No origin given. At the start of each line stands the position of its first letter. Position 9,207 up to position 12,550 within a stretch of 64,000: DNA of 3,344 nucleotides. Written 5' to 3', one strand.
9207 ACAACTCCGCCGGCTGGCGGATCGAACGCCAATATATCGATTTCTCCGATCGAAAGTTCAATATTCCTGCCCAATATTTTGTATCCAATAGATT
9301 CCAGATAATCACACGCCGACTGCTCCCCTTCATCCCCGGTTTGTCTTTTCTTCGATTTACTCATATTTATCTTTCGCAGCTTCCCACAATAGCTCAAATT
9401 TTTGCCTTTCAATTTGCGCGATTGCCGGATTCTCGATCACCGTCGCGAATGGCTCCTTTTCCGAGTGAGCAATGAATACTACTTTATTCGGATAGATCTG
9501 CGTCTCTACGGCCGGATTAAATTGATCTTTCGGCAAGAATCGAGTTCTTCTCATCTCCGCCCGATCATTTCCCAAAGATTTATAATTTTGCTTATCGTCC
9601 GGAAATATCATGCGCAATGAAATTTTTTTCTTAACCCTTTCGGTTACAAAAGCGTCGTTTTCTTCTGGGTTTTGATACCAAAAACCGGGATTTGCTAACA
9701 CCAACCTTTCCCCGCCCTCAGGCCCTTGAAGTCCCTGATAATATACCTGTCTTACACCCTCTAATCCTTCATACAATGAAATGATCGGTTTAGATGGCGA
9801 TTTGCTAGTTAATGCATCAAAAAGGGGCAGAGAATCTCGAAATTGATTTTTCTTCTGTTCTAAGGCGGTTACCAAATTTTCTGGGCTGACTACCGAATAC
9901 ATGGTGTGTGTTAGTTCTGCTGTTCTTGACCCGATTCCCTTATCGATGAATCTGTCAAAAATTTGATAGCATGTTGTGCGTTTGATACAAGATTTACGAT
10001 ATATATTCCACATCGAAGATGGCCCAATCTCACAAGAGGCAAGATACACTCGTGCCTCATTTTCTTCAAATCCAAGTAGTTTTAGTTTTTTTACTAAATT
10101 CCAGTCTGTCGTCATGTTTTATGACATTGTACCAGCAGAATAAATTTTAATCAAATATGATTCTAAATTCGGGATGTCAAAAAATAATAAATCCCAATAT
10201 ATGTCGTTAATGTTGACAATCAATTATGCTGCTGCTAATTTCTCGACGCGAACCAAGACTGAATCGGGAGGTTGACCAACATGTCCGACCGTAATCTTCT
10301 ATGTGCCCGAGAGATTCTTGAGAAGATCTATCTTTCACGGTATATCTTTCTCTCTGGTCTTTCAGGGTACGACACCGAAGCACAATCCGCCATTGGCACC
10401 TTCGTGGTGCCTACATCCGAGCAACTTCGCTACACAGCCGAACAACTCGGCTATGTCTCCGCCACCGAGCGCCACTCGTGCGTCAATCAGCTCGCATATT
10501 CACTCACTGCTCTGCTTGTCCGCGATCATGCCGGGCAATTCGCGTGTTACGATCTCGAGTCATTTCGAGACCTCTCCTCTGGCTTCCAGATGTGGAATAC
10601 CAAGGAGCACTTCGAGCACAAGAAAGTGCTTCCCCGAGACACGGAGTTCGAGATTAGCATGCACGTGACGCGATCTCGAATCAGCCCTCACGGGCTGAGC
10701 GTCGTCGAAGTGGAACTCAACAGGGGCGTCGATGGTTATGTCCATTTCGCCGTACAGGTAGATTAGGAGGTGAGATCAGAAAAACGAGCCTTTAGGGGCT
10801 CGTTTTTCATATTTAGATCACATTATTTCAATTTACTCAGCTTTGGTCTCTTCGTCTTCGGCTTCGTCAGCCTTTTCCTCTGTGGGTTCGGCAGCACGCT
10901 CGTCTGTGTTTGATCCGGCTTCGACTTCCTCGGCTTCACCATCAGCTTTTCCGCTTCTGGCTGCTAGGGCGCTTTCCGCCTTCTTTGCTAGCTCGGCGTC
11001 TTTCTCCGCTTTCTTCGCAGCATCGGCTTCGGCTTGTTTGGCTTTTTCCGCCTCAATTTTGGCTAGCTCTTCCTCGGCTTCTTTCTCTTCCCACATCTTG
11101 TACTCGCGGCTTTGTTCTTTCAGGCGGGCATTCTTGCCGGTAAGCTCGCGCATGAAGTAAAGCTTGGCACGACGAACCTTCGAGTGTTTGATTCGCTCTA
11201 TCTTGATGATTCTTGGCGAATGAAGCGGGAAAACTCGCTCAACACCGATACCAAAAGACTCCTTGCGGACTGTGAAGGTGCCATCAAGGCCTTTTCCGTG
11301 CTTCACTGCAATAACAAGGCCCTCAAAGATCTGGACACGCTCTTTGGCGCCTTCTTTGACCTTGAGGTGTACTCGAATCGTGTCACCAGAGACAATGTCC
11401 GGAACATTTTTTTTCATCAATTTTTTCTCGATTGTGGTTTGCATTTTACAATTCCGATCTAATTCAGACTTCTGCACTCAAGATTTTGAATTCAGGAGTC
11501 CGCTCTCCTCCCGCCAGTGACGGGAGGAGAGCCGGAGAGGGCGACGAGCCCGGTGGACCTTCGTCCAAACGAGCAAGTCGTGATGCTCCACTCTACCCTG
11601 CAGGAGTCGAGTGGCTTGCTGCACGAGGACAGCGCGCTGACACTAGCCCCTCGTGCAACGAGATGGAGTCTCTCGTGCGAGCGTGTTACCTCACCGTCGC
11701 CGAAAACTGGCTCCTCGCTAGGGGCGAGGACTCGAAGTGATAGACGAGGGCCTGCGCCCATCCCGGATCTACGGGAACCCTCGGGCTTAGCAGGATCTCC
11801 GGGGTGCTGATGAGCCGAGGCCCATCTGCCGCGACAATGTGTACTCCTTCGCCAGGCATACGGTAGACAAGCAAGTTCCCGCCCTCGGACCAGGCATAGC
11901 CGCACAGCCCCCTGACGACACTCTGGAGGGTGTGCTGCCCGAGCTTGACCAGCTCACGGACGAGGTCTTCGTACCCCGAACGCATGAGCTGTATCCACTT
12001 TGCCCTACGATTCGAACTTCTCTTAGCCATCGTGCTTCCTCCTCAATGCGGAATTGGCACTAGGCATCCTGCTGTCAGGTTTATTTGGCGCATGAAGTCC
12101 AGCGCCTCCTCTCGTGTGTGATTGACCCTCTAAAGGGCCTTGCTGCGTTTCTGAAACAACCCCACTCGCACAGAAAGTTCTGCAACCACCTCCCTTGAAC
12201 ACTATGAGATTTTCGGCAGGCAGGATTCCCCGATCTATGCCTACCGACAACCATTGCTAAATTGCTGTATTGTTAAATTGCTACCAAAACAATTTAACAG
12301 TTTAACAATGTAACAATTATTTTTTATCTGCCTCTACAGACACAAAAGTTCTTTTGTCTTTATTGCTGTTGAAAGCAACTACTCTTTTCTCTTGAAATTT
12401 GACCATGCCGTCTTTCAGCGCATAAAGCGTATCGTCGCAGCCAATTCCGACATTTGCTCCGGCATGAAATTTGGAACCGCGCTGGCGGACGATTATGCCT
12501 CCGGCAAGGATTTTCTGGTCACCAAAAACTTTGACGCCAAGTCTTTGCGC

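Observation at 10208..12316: Two further GC-rich islands (10281..10766 and about 11480..12300) flanking rplS and rpmA, each with strong expression signals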

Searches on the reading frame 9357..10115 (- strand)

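Call 11: search_protein_families(library=pfam, max_evalue=0.1, proteins=[window:9357-10115:-])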
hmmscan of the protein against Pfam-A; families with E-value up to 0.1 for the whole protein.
window:9357-10115:- (252 aa): 1 family
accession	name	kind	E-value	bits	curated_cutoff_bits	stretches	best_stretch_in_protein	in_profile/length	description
PF01978.25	TrmB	-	1.3e-07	31.8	25.6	1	11-79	1-68/68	Sugar-specific transcriptional regulator TrmB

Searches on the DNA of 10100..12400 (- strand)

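Call 17: search_rna_families(source=window, start=10100, end=12400, threshold=evalue, max_evalue=5, show_alignments=2)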
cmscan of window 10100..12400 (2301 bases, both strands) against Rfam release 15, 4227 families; matches with E-value up to 5: 3.
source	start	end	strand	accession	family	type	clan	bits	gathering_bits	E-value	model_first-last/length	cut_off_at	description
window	12253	12316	-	RF04051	mir-8517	Gene; miRNA;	-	21.9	70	0.22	1-108/108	no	mir-8517 microRNA precursor family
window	11499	11536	+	RF04209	MIR7533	Gene; miRNA;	-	16.1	230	4.1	1-249/249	no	MIR7533 microRNA precursor family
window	10661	10734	+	RF01142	sR19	Gene; snRNA; snoRNA; CD-box;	-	14.8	45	1.8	1-63/63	no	Small nucleolar RNA sR19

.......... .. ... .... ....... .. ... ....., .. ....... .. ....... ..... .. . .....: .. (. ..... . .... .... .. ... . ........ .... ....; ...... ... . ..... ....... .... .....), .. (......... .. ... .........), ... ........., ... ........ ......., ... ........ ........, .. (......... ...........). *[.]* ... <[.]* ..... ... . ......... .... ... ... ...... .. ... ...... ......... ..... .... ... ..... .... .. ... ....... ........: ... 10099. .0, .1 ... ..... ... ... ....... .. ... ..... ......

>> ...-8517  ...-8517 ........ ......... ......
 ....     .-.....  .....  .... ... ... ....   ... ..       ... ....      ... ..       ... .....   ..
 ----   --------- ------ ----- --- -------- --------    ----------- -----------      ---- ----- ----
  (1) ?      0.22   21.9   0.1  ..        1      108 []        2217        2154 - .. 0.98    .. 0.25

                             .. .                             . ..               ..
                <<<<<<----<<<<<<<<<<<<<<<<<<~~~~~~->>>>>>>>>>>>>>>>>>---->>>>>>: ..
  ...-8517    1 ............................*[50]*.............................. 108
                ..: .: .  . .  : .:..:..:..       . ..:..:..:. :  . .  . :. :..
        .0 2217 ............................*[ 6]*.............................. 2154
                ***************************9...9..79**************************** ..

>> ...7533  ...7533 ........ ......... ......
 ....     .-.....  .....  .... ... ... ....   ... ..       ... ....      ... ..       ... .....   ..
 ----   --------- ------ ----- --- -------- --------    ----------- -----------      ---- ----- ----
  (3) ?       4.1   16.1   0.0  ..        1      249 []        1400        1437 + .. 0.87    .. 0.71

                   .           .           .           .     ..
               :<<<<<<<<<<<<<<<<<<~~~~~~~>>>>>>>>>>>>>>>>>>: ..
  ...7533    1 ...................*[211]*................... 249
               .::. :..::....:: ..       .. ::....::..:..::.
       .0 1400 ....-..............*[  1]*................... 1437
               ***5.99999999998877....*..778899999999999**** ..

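Call 36: search_rna_families(sources=[L005, L006, L012, L014], threshold=evalue, max_evalue=0.1, show_alignments=4)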
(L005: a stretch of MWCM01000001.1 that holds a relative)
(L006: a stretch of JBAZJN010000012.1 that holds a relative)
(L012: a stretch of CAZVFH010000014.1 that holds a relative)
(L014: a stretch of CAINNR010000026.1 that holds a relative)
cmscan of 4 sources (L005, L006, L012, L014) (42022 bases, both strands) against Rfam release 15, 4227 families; matches with E-value up to 0.1: 0.
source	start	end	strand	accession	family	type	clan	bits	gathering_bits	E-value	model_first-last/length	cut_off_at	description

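Call 100: build_rna_model(alignment_id=A8)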
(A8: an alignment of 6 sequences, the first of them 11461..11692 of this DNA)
Model R1 built from alignment A8 (6 sequences, 249 columns); structure: RNAalifold consensus.
model positions 225; base pairs 48; branch points 3; effective number of sequences 2.88; information 0.59 bits per position. Calibrated on 0.2 Mb of random sequence (short: E-values are rough).
structure used (alignment columns):
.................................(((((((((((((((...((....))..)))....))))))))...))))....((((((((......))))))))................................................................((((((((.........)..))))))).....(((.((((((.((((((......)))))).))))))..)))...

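Call 101: search_with_rna_model(model_id=R1, sources=[window, L005, L006, L007, L008, L009, L010, L011, L012, L013, L014, L015, L016, L017, L018, L019, L020, L022, L023, L028, L033, L036, L043, L044, L045, L052, L054, L058, L060, L064, L072, L074, L076, L077, L079, L080, L082, L083, L084, L085, L118, L119, L120, L121, L122, L123, L124, L125], max_evalue=1, make_alignment=true)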
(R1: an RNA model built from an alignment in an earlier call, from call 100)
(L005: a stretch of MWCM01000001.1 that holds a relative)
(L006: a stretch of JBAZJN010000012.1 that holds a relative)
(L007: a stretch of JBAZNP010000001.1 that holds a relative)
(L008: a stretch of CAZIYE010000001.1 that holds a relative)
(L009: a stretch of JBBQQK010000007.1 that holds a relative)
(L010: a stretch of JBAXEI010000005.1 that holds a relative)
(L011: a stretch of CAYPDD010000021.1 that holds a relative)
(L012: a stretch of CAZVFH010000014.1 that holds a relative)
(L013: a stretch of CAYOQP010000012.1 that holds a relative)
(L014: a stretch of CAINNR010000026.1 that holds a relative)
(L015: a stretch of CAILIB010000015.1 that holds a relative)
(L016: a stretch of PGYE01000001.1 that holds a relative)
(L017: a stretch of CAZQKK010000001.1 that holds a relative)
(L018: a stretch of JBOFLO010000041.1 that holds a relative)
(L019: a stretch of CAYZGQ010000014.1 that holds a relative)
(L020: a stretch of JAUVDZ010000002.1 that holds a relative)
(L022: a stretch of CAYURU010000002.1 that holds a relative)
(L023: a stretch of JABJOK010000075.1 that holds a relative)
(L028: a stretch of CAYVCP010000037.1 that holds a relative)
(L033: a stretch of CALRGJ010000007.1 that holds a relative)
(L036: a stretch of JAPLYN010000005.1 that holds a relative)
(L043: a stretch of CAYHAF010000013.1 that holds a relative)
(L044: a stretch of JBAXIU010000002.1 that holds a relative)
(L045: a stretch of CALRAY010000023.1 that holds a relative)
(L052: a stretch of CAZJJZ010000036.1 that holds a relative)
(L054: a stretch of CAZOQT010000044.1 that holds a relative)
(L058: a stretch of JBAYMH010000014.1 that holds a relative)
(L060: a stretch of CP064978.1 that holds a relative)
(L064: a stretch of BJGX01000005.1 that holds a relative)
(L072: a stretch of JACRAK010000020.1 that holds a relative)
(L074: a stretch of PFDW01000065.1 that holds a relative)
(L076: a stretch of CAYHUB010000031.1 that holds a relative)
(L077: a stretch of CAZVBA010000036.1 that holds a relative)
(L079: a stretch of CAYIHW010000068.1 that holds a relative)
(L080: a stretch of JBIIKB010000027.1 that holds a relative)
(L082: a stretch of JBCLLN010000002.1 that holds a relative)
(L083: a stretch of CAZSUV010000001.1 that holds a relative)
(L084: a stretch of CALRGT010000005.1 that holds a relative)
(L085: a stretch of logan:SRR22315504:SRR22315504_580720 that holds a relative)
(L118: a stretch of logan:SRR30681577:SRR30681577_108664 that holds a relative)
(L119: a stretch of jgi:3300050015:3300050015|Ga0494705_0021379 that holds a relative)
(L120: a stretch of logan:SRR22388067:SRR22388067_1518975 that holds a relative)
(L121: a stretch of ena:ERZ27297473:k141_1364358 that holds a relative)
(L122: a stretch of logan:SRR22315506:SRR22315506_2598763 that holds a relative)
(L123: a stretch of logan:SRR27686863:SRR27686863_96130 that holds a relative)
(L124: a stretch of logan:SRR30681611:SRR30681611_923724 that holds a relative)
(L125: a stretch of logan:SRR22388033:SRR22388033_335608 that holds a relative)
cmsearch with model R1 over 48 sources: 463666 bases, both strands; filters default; matches with E-value up to 1: 11.
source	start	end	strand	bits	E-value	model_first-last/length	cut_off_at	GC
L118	455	673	+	196.3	4.9e-50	1-225/225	no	0.57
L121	3696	3915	+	190.8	1.4e-48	1-225/225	no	0.54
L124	853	1067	+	188.5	5.9e-48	1-225/225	no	0.53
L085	1875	2094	+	176.2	1.1e-44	1-225/225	no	0.58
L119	1221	1444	+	170.7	3.2e-43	1-225/225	no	0.58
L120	1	188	+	165.3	8.4e-42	31-225/225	5'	0.57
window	11462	11689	-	156.5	1.8e-39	1-225/225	no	0.6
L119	1405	1437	-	14.7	0.08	188-219/225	no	0.33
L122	1296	1455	+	13.4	0.18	1-225/225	no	0.54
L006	5840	5870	+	12.4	0.34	188-219/225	no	0.29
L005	5595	5836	+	12.3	0.35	1-225/225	no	0.6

Alignment A9: 11 matches aligned to the model, 337 columns, each read 5' to 3' on its own strand. Consensus structure (alignment columns), stored with it:
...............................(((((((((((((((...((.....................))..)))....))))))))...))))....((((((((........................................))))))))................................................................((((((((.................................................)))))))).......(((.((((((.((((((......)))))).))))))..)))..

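Call 111: search_dna_similar(query=window:11445-12316:-, collection=phages, mode=distant, max_evalue=0.001, max_rows=8)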
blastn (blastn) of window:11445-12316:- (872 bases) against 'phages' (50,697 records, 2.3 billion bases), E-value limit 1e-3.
No match.

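Call 119: search_with_rna_model(model_id=R1, source=window, start=11300, end=11800, filters=off, max_evalue=0.01, show_alignments=1)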
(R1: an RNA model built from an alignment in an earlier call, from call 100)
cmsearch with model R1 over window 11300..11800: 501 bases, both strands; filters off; matches with E-value up to 0.01: 3.
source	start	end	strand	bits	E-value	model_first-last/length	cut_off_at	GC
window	11462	11689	-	156.5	2e-42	1-225/225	no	0.6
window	11469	11498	+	15.3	6e-05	188-218/225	no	0.4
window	11505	11529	+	12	0.00045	156-180/225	no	0.72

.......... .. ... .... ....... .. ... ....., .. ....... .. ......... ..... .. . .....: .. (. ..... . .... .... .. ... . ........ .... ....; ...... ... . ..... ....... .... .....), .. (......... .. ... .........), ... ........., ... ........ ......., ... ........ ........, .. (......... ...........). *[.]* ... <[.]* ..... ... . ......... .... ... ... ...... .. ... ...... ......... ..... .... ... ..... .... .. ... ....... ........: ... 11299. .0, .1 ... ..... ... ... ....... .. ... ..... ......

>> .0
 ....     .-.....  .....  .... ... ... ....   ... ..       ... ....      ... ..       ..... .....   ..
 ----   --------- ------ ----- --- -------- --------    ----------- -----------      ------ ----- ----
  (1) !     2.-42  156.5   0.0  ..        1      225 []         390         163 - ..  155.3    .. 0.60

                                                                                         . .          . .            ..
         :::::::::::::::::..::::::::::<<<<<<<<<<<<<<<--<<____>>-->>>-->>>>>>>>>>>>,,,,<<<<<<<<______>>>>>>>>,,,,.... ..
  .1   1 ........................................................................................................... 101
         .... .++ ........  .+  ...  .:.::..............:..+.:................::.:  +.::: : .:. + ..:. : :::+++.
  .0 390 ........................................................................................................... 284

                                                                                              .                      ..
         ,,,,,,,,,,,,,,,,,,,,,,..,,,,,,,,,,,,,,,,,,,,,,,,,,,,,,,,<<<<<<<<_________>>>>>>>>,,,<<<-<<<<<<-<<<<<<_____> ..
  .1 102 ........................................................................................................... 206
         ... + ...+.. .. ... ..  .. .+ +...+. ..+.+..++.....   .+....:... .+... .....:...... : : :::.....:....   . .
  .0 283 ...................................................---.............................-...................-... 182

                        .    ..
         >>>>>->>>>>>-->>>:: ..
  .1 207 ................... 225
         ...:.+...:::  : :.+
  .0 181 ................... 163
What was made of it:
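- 11462..11689 (-): Five-hairpin structured RNA between the 114-aa ORF stop and rplS. Coordinates: P1 11617-11660; P2 11591-11612; variable P3 11530-11590; P4 11505-11529; P5 11464-11502. Covariance model R1 scores 156.5 bits here and 165-196 bits in L085, L118, L119, L120, L121 and L124 (calls 100, 101, 119).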
